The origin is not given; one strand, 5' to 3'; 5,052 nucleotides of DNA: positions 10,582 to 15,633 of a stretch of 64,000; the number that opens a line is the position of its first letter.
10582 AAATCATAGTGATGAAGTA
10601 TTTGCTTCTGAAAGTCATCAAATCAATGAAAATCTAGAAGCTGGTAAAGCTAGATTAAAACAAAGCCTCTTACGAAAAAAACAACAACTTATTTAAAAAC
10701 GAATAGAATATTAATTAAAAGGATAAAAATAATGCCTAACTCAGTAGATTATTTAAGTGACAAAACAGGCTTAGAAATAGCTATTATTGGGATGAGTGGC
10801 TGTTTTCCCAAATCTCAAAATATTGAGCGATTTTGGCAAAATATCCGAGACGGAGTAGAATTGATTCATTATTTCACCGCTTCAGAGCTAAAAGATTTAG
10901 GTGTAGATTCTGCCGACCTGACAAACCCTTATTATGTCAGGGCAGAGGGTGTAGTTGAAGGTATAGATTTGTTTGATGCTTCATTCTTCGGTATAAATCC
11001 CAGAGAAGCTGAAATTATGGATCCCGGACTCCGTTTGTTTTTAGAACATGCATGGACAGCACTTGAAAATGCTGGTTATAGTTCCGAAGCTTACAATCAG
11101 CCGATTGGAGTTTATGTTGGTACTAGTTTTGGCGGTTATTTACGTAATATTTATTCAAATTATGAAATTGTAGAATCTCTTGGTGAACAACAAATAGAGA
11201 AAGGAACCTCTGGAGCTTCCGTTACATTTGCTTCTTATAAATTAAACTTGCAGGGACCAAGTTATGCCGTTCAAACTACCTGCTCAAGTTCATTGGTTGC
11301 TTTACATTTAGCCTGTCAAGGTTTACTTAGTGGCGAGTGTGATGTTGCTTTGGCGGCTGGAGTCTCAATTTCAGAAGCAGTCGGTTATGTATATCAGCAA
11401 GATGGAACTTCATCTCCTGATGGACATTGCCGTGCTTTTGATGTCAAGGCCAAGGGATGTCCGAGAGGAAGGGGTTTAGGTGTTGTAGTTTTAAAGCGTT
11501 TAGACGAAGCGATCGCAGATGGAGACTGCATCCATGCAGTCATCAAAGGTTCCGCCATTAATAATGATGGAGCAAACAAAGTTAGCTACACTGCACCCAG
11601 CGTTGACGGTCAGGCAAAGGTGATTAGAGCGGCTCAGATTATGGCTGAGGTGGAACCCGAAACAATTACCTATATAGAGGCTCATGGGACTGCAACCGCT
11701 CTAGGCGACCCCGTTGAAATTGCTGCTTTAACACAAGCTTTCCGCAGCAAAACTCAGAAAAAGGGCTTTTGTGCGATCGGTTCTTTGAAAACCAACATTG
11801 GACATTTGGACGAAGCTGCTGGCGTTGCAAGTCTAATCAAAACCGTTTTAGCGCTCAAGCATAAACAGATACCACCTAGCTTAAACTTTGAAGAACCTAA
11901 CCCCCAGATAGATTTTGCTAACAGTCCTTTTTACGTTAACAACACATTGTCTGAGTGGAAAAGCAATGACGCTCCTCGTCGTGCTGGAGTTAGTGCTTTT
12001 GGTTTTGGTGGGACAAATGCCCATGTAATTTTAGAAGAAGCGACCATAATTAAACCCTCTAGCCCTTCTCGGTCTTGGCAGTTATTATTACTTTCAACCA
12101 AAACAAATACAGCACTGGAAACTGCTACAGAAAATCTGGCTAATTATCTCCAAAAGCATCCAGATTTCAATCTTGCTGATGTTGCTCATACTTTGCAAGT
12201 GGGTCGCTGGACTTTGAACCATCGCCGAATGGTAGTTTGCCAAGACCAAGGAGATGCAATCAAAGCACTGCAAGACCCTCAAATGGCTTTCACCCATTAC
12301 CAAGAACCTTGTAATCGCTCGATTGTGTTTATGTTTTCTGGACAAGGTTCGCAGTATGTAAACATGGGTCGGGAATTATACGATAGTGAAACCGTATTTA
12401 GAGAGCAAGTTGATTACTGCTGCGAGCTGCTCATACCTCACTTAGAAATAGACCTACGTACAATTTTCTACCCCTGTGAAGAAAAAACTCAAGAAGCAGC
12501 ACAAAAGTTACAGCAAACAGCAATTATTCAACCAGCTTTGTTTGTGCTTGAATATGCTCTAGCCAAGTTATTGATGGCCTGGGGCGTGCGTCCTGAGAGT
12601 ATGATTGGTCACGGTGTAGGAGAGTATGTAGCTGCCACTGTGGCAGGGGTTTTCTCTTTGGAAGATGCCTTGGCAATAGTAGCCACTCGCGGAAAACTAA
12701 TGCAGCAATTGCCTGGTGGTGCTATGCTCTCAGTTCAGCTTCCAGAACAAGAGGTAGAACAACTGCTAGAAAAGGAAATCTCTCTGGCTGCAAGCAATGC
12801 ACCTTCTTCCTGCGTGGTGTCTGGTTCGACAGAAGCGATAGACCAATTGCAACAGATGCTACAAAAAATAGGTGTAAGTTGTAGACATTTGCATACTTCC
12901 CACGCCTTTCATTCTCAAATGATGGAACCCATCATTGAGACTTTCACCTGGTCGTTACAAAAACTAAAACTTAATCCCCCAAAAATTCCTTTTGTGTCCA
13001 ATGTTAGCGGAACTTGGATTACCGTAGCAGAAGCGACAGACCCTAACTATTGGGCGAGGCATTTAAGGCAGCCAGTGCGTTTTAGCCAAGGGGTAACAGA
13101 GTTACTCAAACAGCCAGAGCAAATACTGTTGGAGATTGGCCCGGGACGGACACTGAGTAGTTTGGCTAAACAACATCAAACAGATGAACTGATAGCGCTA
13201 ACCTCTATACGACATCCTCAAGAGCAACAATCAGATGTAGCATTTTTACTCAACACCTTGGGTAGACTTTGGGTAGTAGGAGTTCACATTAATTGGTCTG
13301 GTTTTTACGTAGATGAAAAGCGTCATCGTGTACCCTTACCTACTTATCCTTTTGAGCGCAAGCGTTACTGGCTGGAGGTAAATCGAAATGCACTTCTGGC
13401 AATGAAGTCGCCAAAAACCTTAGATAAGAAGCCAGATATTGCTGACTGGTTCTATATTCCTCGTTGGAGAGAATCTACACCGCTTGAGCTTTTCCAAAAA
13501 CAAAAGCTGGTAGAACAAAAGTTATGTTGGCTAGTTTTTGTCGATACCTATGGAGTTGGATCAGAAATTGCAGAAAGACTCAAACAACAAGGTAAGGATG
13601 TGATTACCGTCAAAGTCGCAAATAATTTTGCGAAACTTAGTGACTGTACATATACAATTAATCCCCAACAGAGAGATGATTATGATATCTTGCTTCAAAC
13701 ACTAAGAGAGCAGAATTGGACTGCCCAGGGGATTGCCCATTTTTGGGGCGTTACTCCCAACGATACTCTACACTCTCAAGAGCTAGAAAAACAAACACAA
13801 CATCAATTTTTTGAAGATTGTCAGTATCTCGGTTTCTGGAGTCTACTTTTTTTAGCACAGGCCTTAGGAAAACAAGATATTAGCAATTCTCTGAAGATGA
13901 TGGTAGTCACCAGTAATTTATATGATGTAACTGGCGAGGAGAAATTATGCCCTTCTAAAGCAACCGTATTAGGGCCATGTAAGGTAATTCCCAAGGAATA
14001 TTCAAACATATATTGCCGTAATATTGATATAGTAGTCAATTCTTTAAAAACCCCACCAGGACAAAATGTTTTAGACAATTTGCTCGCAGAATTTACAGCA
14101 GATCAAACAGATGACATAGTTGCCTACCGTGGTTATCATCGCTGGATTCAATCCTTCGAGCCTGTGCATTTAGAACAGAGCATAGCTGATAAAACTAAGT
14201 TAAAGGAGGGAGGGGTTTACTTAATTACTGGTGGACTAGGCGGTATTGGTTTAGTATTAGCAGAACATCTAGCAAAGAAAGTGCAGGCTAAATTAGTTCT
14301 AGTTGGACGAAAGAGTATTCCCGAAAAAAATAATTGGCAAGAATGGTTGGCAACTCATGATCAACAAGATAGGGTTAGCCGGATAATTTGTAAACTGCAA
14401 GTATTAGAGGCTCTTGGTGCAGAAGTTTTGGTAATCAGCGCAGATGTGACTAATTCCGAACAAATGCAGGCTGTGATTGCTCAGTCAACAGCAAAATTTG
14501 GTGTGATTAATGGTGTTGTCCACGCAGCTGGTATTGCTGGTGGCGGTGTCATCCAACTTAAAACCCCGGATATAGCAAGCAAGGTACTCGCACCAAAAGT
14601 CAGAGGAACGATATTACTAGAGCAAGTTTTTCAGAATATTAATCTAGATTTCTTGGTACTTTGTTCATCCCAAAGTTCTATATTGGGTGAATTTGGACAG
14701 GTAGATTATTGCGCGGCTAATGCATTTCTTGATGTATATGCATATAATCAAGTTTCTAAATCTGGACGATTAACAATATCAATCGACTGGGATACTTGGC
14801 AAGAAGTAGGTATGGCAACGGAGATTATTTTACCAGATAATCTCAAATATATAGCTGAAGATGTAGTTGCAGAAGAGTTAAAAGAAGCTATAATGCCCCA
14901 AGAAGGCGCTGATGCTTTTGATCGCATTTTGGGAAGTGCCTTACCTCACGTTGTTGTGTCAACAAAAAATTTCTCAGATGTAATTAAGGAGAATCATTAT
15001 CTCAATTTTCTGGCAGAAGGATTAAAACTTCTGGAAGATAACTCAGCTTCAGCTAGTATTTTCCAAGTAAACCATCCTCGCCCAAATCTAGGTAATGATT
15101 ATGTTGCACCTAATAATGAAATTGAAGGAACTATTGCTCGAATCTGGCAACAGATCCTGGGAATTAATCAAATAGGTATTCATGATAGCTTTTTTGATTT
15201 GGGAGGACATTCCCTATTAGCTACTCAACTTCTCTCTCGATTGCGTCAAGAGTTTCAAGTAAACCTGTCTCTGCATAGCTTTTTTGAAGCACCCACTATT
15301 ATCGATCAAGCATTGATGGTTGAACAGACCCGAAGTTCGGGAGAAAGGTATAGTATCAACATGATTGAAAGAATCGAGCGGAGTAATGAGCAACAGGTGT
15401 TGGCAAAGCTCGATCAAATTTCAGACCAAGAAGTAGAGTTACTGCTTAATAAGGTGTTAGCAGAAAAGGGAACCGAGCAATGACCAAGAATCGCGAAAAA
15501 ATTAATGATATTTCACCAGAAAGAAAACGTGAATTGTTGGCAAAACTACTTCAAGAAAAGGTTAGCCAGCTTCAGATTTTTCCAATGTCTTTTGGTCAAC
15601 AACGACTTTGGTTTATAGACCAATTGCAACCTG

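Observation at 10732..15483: PKS with a catalytically dead AT (GHGVG) but intact KS, KR and ACP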

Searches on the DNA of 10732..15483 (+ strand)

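Call 22: search_dna_similar(query=window:10732-15483:+, collection=plasmids, mode=near, max_rows=15)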
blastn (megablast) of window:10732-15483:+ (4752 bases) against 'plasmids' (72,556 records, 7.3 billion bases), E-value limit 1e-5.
Records with a match: 1; places in all: 1; records where one place covers at least 80% of the query: 0.
Best place of each record, by identity: 60-80% 1.
By first word of the organism name: Gloeocapsopsis 1.
By predicted mobility (MOB-suite, as given by PLSDB): non-mobilizable 1.
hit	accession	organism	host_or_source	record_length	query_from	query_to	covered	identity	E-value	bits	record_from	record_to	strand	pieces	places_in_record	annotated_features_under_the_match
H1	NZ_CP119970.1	Gloeocapsopsis dulcis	Dried cell culture,Desert, underside of ...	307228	233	397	3%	77.2%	7e-16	95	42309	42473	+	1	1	type I polyketide synthase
